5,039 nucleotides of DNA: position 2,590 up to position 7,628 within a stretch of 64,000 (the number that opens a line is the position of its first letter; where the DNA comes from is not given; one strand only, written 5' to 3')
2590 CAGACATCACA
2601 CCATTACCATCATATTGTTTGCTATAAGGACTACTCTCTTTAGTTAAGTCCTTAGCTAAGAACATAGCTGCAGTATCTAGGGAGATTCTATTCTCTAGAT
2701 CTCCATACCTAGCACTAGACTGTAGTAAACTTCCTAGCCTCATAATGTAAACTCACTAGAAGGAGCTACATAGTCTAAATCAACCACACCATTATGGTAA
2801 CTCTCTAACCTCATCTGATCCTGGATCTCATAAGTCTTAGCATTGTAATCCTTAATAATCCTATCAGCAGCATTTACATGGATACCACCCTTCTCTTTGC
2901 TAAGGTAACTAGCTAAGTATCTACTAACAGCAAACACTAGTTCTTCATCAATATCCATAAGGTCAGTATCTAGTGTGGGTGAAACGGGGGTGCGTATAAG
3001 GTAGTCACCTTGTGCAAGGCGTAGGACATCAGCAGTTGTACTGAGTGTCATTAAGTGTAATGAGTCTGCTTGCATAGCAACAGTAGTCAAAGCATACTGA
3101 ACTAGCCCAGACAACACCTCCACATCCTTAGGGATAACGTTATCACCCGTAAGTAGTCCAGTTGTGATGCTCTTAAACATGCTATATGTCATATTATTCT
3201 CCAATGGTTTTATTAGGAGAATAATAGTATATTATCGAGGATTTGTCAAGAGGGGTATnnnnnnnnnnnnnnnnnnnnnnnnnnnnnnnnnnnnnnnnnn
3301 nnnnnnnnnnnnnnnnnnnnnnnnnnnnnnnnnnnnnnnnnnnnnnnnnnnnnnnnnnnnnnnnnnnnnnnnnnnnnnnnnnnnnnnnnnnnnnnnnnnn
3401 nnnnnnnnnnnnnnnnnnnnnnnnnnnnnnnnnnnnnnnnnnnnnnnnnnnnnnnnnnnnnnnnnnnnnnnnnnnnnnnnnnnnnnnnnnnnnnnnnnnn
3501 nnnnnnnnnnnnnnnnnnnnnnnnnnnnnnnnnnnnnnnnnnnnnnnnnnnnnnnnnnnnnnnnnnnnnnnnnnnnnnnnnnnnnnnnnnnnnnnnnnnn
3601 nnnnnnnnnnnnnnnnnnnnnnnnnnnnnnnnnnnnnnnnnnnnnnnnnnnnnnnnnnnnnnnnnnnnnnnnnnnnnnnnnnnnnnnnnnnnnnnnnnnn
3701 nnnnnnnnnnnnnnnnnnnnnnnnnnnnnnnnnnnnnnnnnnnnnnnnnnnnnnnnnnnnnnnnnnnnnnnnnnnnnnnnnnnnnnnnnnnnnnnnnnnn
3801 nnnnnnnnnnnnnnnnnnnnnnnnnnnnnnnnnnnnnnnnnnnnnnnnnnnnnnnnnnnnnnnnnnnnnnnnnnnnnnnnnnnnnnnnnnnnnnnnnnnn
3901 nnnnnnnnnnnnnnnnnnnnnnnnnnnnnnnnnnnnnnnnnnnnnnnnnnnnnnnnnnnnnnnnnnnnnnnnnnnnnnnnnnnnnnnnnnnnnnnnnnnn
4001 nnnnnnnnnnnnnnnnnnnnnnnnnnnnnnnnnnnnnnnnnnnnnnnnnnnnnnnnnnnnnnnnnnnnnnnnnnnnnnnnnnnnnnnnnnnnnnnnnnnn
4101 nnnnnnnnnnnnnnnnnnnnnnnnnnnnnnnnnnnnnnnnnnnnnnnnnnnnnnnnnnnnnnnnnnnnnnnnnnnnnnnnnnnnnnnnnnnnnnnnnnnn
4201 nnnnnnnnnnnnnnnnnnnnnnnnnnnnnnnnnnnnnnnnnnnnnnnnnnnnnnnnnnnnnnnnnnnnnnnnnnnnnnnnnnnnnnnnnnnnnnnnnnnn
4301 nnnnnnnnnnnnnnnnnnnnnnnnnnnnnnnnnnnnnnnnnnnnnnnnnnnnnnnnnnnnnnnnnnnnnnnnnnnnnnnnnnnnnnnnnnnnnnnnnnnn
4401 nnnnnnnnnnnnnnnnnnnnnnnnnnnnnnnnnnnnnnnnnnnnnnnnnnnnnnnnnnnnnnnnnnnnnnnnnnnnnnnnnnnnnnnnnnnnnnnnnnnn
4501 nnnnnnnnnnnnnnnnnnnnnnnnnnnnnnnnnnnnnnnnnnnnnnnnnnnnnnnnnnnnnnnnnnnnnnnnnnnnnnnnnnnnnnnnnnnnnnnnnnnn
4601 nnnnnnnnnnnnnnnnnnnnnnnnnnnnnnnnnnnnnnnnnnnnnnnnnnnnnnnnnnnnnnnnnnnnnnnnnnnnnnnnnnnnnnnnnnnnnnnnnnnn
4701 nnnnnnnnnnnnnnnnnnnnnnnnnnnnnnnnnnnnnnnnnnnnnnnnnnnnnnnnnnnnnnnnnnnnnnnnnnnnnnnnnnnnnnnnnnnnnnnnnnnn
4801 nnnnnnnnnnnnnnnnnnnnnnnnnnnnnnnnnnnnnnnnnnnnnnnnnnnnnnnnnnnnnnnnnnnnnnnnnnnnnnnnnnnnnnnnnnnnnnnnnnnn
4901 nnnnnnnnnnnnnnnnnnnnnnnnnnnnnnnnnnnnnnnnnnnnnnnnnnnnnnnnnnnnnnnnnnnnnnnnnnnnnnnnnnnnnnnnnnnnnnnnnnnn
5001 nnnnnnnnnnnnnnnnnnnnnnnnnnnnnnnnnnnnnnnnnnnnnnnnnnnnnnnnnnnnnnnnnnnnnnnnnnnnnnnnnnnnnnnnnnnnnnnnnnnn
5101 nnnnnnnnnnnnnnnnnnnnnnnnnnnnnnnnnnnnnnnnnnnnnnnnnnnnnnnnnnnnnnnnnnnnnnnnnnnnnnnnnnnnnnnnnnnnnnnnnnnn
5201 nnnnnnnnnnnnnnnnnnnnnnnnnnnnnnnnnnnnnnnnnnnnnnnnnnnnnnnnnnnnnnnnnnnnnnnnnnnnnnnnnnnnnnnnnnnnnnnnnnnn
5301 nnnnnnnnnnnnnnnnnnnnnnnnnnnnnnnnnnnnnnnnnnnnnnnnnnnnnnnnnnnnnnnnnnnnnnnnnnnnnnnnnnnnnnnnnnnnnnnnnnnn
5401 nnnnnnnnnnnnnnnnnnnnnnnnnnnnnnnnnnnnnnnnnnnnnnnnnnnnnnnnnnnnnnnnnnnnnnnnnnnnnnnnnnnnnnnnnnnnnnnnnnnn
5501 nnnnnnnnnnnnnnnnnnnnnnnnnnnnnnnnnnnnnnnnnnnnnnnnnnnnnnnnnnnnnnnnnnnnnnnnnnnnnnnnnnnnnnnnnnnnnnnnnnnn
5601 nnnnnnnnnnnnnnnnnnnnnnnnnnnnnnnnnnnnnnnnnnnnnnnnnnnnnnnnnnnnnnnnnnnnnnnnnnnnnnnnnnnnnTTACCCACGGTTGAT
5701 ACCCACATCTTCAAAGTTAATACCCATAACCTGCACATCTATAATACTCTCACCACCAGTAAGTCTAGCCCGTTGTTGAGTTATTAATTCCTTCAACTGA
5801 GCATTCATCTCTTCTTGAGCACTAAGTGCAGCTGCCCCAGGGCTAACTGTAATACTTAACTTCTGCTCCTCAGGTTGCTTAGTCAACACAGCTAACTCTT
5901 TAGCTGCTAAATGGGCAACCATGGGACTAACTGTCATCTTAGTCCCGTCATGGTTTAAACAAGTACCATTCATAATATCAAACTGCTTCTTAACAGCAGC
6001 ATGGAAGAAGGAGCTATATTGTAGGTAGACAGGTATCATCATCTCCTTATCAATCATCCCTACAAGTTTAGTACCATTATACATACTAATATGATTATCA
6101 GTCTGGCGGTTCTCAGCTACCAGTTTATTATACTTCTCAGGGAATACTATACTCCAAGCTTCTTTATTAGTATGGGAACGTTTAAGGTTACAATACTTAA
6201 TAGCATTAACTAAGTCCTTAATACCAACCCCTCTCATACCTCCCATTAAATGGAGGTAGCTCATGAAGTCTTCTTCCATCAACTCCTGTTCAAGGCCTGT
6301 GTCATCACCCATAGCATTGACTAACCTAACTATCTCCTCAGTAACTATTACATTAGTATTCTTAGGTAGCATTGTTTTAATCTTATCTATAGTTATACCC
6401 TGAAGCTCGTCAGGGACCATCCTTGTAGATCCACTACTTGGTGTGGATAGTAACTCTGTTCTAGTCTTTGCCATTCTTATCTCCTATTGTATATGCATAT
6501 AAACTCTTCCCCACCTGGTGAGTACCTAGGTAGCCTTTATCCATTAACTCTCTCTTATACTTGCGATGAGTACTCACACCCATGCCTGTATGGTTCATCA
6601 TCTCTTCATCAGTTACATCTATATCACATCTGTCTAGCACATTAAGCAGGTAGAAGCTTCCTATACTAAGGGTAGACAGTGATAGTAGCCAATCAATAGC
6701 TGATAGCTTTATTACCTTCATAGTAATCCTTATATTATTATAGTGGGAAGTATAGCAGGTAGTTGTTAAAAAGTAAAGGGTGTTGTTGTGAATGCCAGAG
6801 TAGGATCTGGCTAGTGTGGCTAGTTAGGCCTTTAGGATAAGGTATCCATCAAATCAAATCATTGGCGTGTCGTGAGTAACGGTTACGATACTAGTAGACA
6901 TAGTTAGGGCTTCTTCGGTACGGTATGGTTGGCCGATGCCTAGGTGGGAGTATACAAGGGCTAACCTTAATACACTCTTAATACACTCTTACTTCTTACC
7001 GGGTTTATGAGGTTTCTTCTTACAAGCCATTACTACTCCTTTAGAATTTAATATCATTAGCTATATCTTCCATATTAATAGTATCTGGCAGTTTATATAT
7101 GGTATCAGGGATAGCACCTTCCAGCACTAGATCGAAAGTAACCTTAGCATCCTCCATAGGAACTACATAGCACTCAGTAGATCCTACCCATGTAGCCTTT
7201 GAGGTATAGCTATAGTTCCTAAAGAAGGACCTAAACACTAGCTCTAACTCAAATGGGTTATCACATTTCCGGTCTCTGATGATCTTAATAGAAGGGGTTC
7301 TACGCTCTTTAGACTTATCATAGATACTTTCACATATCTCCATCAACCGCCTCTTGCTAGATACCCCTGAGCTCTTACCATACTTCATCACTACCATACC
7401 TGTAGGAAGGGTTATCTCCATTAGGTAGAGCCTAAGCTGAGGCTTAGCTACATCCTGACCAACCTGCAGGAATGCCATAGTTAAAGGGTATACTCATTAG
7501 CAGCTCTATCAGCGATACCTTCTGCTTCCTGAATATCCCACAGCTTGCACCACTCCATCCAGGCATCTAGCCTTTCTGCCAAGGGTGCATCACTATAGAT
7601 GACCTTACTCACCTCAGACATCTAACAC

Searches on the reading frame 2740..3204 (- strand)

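Call 9: search_protein_families(library=pfam, proteins=[window:2740-3204:-], max_evalue=0.01)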
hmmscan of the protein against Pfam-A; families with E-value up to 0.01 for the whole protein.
window:2740-3204:- (154 aa): 0 families

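Call 10: search_protein_families(library=phrogs, proteins=[window:2740-3204:-], max_evalue=0.01)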
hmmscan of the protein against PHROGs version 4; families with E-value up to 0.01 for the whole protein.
window:2740-3204:- (154 aa): 1 family
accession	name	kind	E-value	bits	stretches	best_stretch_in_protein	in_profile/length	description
phrog_9292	-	unknown function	3.3e-05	25.2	1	24-131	20-130/134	-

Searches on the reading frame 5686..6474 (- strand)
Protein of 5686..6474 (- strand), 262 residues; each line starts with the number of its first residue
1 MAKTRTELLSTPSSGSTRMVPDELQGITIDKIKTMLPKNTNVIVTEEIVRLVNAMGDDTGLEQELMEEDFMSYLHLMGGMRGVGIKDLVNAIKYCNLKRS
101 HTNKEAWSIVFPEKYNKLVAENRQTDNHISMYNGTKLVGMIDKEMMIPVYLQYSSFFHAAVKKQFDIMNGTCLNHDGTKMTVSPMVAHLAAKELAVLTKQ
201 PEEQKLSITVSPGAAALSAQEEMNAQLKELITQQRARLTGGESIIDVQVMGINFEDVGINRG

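Call 9: search_protein_families(library=pfam, proteins=[window:5686-6474:-], max_evalue=0.01)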
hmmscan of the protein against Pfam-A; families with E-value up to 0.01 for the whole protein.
window:5686-6474:- (262 aa): 0 families

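Call 10: search_protein_families(library=phrogs, proteins=[window:5686-6474:-], max_evalue=0.01)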
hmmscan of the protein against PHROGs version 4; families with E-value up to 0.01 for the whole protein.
window:5686-6474:- (262 aa): 1 family
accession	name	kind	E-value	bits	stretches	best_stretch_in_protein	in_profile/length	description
phrog_2109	-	unknown function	8.2e-35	121.3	1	27-256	4-224/230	-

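Call 51: search_dna_similar(query=window:5686-6474:-, collection=phages, mode=protein, max_rows=12, rows=spread)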
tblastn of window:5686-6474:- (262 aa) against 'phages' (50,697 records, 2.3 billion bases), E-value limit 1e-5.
Records with a match: 411; places in all: 413; records where one place covers at least 80% of the query: 200.
Best place of each record, by identity: <60% 411.
By first word of the organism name: Pseudomonas 101; Escherichia 68; Vibrio 64; Klebsiella 29; Erwinia 21; Achromobacter 17; Pectobacterium 14; Salmonella 11; Stenotrophomonas 10; Ruegeria 7; and 20 more.
By host as written in the record: - 51; Pseudomonas aeruginosa 39; Escherichia coli 28; Klebsiella pneumoniae 14; Achromobacter xylosoxidans I2BC 12; Pseudomonas aeruginosa ATCC 27853 12; Pseudomonas aeruginosa PAO1 11; Ruegeria pomeroyi DSS-3 8; and 112 more.
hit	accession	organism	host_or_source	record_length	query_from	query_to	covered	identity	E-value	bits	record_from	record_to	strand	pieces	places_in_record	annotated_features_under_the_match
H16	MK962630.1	Achromobacter phage vB_AxyP_19-32_Axy11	Achromobacter xylosoxidans I2BC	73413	9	241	89%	27.8%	2e-14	78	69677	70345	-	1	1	hypothetical protein (x2)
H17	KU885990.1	Roseobacter phage RD-1410Ws-07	Roseobacter denitrificans OCh114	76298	27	259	89%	25.6%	4e-16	84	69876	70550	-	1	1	hypothetical protein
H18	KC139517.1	Salmonella phage FSL SP-058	Salmonella enterica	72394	27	241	82%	26.8%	6e-15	80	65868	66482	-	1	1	hypothetical protein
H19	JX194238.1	Pseudomonas phage PA26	Pseudomonas aeruginosa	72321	27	257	88%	24.6%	4e-9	63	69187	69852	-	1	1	hypothetical protein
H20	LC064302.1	Pseudomonas phage KPP21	Pseduomonas aeruginosa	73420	27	217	73%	28.6%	9e-12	71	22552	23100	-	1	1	hypothetical protein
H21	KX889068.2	Vibrio phage vB_VspP_pVa5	Vibrio splendidus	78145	27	242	82%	24.2%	8e-7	56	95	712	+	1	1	N4 gp69 like protein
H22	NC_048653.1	Pectobacterium phage vB_PatP_CB1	Pectobacterium atrosepticum DSM 18077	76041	21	211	73%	25.1%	2e-11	70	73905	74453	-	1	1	hypothetical protein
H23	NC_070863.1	Pseudomonas phage vB_PaeP_TUMS_P121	Pseudomonas aeruginosa ATCC 27853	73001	27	215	72%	24.9%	8e-9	62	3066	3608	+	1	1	hypothetical protein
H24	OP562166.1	Xanthomonas virus PB119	Xanthomonas euvesicatoria 1940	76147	12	203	73%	23.7%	9e-8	59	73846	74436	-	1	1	terminase small subunit | hypothetical protein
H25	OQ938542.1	Escherichia phage vB_EcoP_PE007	Escherichia coli Ef-238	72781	27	168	54%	29.5%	2e-9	63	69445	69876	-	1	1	record has no annotation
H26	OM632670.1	Escherichia phage BEU44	Escherichia coli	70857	27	168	54%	27.9%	6e-8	59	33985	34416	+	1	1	record has no annotation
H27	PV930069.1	Erwinia phage UCB24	Erwinia amylovora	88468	23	168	56%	25.0%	6e-8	59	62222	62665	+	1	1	record has no annotation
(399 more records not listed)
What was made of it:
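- The 262-aa neighbour is gp69-like (call 51).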

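Call 73: get_annotated_region(hit=H22, flank=3500)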
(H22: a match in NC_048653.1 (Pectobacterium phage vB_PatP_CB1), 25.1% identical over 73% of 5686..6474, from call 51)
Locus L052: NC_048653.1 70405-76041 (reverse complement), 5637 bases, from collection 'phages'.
description: Pectobacterium phage vB_PatP_CB1, complete genome.
organism: Pectobacterium phage vB_PatP_CB1 (NCBI taxid 1958917)
taxonomy: Viruses; Duplodnaviria; Heunggongvirae; Uroviricota; Caudoviricetes; Schitoviridae; Cbunavirus; Cbunavirus CB1
host: Pectobacterium atrosepticum DSM 18077; source: soil from potato fields; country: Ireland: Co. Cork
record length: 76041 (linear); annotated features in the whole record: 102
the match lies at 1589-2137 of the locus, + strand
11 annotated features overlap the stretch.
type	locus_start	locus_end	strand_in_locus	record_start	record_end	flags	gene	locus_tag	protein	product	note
repeat_region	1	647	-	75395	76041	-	-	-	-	-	redundant terminal repeat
CDS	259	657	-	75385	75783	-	-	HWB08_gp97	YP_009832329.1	membrane protein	-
CDS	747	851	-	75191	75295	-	-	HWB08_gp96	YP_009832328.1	hypothetical protein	-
CDS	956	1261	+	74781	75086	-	-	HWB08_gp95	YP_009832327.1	hypothetical protein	-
CDS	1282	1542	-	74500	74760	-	-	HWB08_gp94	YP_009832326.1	hypothetical protein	similar to hypothetical protein [Pectobacterium carotovorum], WP_039558022.1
CDS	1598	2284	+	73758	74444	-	-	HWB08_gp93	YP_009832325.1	hypothetical protein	similar to N4 gp69-like protein [uncultured bacterium, EKD22510.1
CDS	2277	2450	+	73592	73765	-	-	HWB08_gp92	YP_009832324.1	hypothetical protein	-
CDS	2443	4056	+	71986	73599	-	-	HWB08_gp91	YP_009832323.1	terminase large subunit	similar to terminase large subunit [Pseudomonas phage YH30], AKC04765.1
CDS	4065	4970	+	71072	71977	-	-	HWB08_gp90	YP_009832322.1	virion structural protein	similar to N4 gp67-like protein [Pseudomonas phage vB_PaeP_C2-10_Ab09], YP_009007657.1. MS-MS confirmed structural ...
CDS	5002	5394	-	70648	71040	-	-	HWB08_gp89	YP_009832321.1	hypothetical protein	similar to gp48 [Escherichia phage N4], YP_950526.1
CDS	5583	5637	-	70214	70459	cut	-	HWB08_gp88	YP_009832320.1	hypothetical protein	similar to hypothetical protein [Enterobacter cloacae], WP_045347027.1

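Call 74: get_annotated_region(hit=H16, flank=3500)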
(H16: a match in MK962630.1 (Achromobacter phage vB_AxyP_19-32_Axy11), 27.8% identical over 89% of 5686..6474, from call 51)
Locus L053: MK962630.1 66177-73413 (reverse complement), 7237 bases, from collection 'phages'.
description: Achromobacter phage vB_AxyP_19-32_Axy11, complete genome.
organism: Achromobacter phage vB_AxyP_19-32_Axy11 (NCBI taxid 2591042)
taxonomy: Viruses; Duplodnaviria; Heunggongvirae; Uroviricota; Caudoviricetes; Schitoviridae; Rothmandenesvirinae; Pourcelvirus; Pourcelvirus Axy11
host: Achromobacter xylosoxidans I2BC; source: -; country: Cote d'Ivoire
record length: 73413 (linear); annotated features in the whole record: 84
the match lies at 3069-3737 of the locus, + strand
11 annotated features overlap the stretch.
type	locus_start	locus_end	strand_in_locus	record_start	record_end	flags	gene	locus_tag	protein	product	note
repeat_region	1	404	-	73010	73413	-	-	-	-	-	-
CDS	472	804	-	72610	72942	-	-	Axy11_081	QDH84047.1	hypothetical protein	-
CDS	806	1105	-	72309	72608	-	-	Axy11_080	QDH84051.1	hypothetical protein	-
CDS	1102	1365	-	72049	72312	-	-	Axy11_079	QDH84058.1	hypothetical protein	-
CDS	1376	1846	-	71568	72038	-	-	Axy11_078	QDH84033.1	hypothetical protein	-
CDS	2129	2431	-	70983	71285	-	-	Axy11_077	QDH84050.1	hypothetical protein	-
CDS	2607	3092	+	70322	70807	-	-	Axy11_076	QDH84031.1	hypothetical protein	-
CDS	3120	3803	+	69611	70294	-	-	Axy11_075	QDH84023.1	hypothetical protein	-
CDS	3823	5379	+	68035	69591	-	-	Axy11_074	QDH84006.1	hypothetical protein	-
CDS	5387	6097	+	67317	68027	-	-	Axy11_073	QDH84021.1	hypothetical protein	-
CDS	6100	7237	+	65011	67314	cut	-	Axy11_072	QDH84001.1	putative tail fiber protein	-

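Call 75: get_annotated_region(hit=H17, flank=6000)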
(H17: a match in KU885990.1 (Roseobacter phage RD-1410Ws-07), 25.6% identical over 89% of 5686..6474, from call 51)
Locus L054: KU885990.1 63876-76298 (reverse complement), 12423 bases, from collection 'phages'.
description: Roseobacter phage RD-1410Ws-07, partial genome.
organism: Roseobacter phage RD-1410Ws-07 (NCBI taxid 1815985)
taxonomy: Viruses; Duplodnaviria; Heunggongvirae; Uroviricota; Caudoviricetes; Schitoviridae; Rhodovirinae; Sanyabayvirus; Sanyabayvirus DS1410Ws06
host: Roseobacter denitrificans OCh114; source: seawater; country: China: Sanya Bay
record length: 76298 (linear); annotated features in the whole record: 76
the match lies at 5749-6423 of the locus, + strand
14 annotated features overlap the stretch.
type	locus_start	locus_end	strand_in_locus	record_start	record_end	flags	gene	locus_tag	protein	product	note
CDS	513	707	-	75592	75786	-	-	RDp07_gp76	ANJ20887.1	hypothetical protein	-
CDS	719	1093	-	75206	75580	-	-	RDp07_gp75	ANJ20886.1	hypothetical protein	-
CDS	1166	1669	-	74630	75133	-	-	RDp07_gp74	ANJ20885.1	hypothetical protein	-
CDS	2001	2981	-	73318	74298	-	-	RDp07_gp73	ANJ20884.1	virion protein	-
CDS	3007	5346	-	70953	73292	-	-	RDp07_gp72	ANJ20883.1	structural protein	-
CDS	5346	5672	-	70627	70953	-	-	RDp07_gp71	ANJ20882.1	virion protein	-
CDS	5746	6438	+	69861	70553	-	-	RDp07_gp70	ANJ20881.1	hypothetical protein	hypothetical protein, N4 gp69-like protein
CDS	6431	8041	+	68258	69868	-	-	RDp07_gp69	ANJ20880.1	terminase subunit A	N4 gp68-like protein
CDS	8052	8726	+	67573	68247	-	-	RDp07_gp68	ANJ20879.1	virion protein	N4 gp67-like protein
CDS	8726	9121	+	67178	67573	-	-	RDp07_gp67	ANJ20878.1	hypothetical protein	-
CDS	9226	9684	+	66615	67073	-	-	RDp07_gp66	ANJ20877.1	hypothetical protein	-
CDS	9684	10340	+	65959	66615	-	-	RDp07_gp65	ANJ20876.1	hypothetical protein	-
CDS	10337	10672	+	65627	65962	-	-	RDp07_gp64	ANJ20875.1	hypothetical protein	-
CDS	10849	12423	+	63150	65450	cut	-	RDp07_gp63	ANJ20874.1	virion protein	N4 gp59-like protein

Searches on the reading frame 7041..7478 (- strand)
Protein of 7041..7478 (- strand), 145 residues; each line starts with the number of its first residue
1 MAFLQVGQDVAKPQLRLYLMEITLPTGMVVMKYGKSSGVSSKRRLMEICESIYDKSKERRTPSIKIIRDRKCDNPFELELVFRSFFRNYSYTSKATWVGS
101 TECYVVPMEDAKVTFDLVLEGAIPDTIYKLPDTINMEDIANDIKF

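Call 9: search_protein_families(library=pfam, proteins=[window:7041-7478:-], max_evalue=0.01)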
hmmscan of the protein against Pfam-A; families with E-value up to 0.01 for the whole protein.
window:7041-7478:- (145 aa): 0 families

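Call 10: search_protein_families(library=phrogs, proteins=[window:7041-7478:-], max_evalue=0.01)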
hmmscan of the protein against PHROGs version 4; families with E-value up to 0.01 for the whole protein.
window:7041-7478:- (145 aa): 1 family
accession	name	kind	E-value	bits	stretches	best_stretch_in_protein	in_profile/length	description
phrog_25400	-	unknown function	6.5e-08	33.8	1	30-123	33-124/128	-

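Call 40: find_related_loci(query=A1, collection=metagenome_contigs, flank=5000)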
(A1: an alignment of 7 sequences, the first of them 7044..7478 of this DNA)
Query A1 (145 aa) in metagenome_contigs; peptide patterns used: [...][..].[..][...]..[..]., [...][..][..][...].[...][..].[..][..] (x = any residue, [..] = any of these).
197 stretches matched a pattern; 14 encode a relative of the query (tblastn E <= 1e-3); 14 distinct loci.
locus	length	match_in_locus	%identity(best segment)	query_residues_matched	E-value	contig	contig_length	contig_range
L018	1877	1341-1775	100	1-145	5e-103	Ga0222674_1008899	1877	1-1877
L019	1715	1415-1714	100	1-100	6e-68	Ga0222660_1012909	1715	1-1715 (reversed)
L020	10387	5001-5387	54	1-129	2e-40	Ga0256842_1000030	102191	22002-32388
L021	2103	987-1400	46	1-138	4e-37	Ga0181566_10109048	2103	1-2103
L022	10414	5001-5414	47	1-138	1e-35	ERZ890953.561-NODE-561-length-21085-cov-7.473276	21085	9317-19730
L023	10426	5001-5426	46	1-145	1e-35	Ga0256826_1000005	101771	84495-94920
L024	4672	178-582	47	1-135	2e-33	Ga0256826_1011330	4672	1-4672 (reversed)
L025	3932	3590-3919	51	1-110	2e-33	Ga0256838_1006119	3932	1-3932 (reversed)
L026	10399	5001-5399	43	1-134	9e-32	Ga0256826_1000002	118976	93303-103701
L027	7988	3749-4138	44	1-131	2e-31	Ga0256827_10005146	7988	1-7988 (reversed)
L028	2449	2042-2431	48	1-128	2e-30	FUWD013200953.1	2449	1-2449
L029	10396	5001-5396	47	1-131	4e-30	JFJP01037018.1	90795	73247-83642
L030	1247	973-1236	53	1-91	7e-25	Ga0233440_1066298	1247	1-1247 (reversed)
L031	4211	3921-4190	47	1-91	1e-20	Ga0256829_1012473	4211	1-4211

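Call 41: find_related_loci(query=A1, collection=viral_contigs, flank=5000)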
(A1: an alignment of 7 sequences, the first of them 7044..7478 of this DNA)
Query A1 (145 aa) in viral_contigs; peptide patterns used: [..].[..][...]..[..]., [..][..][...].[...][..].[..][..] (x = any residue, [..] = any of these).
105 stretches matched a pattern; 14 encode a relative of the query (tblastn E <= 1e-3); 14 distinct loci.
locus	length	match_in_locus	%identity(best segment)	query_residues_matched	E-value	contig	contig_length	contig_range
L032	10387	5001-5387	54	1-129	3e-40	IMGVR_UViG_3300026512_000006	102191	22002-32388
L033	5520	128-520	50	1-131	2e-39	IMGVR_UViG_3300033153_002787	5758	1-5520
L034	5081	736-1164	48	1-139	2e-39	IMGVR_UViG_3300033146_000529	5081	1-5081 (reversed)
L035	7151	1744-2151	44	1-134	2e-35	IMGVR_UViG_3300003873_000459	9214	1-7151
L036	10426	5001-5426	46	1-145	2e-35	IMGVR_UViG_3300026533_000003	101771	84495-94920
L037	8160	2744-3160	45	1-136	2e-33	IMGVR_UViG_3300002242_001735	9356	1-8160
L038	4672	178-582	47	1-135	2e-33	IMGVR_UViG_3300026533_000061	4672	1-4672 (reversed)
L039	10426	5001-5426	42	1-142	1e-32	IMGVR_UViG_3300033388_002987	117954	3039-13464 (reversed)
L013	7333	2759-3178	43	1-139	2e-32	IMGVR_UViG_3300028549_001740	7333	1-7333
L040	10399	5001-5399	43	1-134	1e-31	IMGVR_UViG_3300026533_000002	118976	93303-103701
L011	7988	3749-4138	44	1-131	3e-31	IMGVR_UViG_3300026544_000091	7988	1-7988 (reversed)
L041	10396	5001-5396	47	1-131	6e-30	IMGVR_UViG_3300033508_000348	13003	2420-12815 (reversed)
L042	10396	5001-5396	47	1-131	6e-30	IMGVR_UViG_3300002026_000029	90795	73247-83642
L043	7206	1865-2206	42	10-123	3e-22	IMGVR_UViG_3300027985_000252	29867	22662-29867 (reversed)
